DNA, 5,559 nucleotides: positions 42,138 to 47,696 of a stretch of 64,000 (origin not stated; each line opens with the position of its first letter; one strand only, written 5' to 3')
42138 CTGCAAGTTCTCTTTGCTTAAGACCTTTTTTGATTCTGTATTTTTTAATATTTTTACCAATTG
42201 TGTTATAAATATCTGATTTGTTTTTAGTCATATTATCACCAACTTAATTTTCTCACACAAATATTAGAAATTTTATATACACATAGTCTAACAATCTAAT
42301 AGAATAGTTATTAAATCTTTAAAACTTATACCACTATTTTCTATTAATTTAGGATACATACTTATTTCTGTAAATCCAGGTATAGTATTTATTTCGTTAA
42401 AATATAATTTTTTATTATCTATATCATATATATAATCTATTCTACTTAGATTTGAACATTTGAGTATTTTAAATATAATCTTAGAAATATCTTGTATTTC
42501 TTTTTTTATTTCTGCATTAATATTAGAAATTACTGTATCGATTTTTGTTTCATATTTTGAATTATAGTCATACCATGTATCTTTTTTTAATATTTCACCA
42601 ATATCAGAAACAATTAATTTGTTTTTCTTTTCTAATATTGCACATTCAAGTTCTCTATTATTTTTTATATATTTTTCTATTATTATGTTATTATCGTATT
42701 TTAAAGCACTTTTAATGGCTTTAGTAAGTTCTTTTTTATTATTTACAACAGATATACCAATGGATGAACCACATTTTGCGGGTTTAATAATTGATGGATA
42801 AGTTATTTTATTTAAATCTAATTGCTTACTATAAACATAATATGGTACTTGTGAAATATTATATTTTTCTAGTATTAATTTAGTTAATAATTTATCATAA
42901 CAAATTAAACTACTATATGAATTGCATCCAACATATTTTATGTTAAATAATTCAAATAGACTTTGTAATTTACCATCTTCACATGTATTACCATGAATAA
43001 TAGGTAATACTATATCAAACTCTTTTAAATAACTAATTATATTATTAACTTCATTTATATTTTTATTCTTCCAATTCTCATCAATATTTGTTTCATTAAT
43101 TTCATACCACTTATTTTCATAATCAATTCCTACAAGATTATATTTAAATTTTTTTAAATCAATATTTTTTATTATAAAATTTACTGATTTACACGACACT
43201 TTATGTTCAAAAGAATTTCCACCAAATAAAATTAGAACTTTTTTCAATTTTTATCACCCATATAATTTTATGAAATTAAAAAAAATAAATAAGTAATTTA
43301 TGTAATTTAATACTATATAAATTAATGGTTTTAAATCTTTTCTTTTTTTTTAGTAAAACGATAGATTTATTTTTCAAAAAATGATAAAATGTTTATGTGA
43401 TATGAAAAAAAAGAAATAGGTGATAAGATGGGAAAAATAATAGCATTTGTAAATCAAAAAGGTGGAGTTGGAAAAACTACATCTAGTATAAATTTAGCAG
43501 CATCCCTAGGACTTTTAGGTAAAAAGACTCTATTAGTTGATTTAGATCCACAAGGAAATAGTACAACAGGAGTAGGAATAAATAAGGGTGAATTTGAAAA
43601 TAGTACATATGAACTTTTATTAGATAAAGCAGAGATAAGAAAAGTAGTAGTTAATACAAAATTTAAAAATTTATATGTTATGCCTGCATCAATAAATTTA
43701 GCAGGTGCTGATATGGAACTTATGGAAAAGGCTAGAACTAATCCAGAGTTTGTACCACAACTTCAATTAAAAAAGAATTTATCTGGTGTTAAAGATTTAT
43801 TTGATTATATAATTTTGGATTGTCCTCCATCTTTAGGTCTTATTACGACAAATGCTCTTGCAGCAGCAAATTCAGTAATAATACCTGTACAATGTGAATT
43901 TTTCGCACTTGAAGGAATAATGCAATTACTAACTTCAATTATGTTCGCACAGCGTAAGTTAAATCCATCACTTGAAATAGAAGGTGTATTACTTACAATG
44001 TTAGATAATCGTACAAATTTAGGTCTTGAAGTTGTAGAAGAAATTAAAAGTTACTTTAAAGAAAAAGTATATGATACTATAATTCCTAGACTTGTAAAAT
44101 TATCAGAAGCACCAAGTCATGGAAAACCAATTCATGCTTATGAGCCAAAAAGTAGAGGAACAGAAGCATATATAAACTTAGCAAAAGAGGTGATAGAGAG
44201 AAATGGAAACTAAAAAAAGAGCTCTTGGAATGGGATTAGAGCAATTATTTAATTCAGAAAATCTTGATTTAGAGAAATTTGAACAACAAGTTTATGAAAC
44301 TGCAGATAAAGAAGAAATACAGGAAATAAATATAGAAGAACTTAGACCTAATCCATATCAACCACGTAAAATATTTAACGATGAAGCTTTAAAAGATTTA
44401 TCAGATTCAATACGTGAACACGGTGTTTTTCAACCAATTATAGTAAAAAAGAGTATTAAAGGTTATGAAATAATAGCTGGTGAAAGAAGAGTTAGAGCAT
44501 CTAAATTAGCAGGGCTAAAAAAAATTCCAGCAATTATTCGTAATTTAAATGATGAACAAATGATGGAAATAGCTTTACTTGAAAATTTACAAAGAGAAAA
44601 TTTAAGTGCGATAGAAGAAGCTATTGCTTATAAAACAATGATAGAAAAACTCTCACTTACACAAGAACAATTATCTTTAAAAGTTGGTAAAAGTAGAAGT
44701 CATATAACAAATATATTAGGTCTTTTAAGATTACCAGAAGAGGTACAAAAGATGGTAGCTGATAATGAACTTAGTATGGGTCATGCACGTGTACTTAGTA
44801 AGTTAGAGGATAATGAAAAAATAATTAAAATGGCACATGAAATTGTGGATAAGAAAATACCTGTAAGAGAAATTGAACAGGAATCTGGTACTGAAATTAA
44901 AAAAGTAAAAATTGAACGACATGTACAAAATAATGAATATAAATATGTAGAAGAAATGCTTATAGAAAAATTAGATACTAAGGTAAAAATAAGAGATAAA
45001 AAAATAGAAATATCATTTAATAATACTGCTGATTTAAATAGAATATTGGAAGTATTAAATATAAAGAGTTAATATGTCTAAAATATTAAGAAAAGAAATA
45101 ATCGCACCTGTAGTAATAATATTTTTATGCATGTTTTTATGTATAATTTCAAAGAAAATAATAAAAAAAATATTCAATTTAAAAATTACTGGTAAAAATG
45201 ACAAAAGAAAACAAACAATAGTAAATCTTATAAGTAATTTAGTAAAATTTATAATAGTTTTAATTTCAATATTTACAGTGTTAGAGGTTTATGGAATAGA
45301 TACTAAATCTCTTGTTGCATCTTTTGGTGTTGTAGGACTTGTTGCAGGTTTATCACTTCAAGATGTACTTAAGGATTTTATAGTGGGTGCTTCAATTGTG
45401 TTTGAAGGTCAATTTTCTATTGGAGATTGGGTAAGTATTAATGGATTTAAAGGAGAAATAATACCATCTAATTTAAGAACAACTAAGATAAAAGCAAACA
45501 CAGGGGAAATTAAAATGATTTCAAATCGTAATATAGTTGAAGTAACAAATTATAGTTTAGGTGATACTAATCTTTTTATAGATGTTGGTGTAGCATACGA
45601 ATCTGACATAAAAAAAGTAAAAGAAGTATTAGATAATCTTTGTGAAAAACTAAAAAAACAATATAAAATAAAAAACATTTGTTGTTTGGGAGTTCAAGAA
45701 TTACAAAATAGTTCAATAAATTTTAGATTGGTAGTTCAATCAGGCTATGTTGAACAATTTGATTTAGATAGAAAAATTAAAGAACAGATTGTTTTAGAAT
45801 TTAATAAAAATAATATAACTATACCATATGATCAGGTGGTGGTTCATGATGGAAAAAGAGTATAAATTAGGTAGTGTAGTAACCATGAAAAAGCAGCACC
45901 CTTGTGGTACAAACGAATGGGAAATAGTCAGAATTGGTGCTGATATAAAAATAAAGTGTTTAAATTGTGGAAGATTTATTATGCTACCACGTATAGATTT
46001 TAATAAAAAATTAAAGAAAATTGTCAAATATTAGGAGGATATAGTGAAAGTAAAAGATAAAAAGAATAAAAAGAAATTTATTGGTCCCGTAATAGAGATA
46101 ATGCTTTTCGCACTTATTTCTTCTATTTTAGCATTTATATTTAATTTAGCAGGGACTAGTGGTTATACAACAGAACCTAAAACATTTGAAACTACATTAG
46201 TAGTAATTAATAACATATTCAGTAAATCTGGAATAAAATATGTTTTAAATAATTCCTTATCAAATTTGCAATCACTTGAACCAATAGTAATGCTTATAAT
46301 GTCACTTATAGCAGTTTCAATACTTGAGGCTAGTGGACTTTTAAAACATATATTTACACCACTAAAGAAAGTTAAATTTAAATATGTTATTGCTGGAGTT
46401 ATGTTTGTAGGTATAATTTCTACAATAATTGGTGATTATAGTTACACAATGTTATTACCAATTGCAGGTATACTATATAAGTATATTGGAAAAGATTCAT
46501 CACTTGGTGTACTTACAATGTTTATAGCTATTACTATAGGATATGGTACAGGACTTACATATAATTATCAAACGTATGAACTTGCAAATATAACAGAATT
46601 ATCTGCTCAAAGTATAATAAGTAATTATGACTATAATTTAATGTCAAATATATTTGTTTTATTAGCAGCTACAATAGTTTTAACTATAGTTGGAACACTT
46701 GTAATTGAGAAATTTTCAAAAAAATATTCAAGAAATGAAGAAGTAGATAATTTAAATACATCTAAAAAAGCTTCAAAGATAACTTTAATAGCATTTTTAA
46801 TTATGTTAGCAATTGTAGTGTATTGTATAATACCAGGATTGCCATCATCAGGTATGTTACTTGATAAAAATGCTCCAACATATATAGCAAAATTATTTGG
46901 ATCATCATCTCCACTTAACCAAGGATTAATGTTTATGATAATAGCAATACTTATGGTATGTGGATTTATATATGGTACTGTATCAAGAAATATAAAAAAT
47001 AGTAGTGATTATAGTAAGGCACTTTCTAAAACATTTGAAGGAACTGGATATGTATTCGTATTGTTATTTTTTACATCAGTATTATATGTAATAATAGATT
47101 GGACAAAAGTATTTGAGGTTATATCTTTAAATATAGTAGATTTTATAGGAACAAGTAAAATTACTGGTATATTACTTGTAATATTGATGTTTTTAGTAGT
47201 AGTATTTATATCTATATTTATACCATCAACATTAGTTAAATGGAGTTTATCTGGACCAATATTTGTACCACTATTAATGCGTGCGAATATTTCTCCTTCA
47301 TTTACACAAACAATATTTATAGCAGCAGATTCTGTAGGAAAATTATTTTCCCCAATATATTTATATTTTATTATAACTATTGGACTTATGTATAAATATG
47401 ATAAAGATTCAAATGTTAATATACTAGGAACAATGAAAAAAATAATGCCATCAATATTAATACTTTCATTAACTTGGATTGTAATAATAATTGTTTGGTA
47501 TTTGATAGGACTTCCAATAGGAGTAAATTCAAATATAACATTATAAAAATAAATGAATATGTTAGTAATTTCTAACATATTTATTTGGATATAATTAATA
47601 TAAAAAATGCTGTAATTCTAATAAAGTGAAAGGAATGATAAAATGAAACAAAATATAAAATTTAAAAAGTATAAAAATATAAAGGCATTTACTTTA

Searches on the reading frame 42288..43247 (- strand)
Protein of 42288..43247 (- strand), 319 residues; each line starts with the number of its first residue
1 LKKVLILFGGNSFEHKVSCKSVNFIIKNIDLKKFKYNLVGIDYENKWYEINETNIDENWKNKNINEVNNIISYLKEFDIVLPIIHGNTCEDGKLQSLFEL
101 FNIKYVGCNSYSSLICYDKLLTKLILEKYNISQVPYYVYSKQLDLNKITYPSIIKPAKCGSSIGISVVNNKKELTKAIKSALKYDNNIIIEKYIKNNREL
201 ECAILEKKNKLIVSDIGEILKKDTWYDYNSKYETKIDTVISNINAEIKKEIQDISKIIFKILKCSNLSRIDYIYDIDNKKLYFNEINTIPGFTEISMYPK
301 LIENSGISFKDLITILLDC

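Call 28: search_protein_families(library=ncbifam, proteins=[window:42288-43247:-], max_evalue=0.00001)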
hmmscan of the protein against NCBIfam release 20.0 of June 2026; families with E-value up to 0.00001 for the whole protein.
window:42288-43247:- (319 aa): 46 families (the best 25 are shown)
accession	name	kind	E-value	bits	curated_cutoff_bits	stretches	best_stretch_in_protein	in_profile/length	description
NF002528.0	PRK01966.1-4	subfamily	1.7e-91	306.8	262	1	2-318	5-356/366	D-alanine--D-alanine ligase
TIGR01205.1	D_ala_D_alaTIGR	subfamily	6.5e-89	298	245.65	1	3-317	1-314/318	D-alanine--D-alanine ligase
NF002527.0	PRK01966.1-3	equivalog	2.4e-84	283.4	310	1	2-314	3-322/332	D-alanine--D-alanine ligase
NF000091.3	D_ala_D_ser_VanG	exception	1.9e-74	250.6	495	1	2-317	1-340/344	D-alanine--D-serine ligase VanG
NF002525.0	PRK01966.1-1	equivalog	2.8e-71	240.4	457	2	64-317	87-347/364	D-alanine--D-alanine ligase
NF002378.0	PRK01372.1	subfamily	3.6e-69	232.8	243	1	2-317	7-298/305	D-alanine--D-alanine ligase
NF002526.0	PRK01966.1-2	equivalog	1.4e-66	224.9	449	1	2-317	4-344/362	D-alanine--D-alanine ligase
NF002529.0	PRK01966.1-5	equivalog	4.1e-64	216.7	472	1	3-317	5-333/348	D-alanine--D-alanine ligase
NF000207.3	D_ala_D_ser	equivalog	1.6e-63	214.9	520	1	2-317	1-336/342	D-alanine--D-serine ligase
NF000206.1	D_ala_D_lac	equivalog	3.7e-63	213.6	550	1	3-316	5-336/342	D-alanine--(R)-lactate ligase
NF011168.0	PRK14570.1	equivalog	1.8e-55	188.8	505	1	2-318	2-344/364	D-alanyl-alanine synthetase A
NF011169.0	PRK14571.1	equivalog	2.7e-55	187.9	404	1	3-317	2-292/300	D-alanyl-alanine synthetase A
NF000144.1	D_ala_D_lac_VanF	exception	1.8e-54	185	750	1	3-314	5-334/343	D-alanine--(R)-lactate ligase VanF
NF012217.1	D_ala_D_lac_VanA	exception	2.1e-54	185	775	1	3-316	5-336/343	D-alanine--(R)-lactate ligase VanA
NF000032.1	D_ala_D_ser_VanL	exception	1.1e-53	182.7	750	1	1-317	4-340/349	D-alanine--D-serine ligase VanL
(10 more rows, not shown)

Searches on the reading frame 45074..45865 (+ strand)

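Call 28: search_protein_families(library=ncbifam, proteins=[window:45074-45865:+], max_evalue=0.00001)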
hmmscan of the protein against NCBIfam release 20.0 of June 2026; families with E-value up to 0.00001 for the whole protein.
window:45074-45865:+ (263 aa): 6 families
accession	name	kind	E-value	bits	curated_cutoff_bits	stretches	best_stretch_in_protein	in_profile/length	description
NF047601.1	MscSThanab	equivalog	6e-41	140.7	500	1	9-256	24-273/280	small-conductance mechanosensitive channel MscS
NF007662.0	PRK10334.1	subfamily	7.3e-28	97.6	321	1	8-258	30-276/286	small-conductance mechanosensitive channel MscS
NF047602.1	MscsSHelicob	equivalog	2.5e-26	92.7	400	1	14-257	10-256/260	small-conductance mechanosensitive channel MscS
NF008542.0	PRK11465.1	equivalog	2.9e-19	68.8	596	1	10-257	468-722/741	mechanosensitive channel protein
NF008438.0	PRK11281.1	equivalog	1.2e-15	56.4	991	1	53-258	878-1087/1113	mechanosensitive channel MscK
NF008180.0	PRK10929.1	equivalog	3.2e-12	45.1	809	1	52-255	874-1081/1109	miniconductance mechanosensitive channel MscM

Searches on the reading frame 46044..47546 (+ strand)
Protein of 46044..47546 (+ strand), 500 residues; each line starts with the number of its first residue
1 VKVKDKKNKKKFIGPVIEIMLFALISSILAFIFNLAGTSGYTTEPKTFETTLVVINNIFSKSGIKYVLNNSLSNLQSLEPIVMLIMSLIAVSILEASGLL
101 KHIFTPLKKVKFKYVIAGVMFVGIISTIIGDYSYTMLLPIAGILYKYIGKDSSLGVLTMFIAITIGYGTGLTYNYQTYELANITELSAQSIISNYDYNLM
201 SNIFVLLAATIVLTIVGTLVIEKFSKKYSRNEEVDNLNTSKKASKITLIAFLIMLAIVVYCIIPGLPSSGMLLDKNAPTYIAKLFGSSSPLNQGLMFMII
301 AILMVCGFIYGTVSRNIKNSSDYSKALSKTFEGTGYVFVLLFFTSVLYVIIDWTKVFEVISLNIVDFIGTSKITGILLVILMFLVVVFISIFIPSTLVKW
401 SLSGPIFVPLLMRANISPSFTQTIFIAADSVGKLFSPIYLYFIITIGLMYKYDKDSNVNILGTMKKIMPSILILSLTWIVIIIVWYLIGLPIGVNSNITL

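Call 28: search_protein_families(library=ncbifam, proteins=[window:46044-47546:+], max_evalue=0.00001)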
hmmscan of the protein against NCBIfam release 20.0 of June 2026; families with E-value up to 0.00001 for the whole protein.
window:46044-47546:+ (500 aa): 2 families
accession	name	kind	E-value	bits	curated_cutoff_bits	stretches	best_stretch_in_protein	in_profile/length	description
TIGR00819.1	ydaH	subfamily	1.8e-56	191.8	753.55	1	19-495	33-513/521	AbgT family antimetabolite efflux transporter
NF008459.0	PRK11339.1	equivalog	1.3e-44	152.9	864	1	39-494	48-501/508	p-aminobenzoyl-glutamate transporter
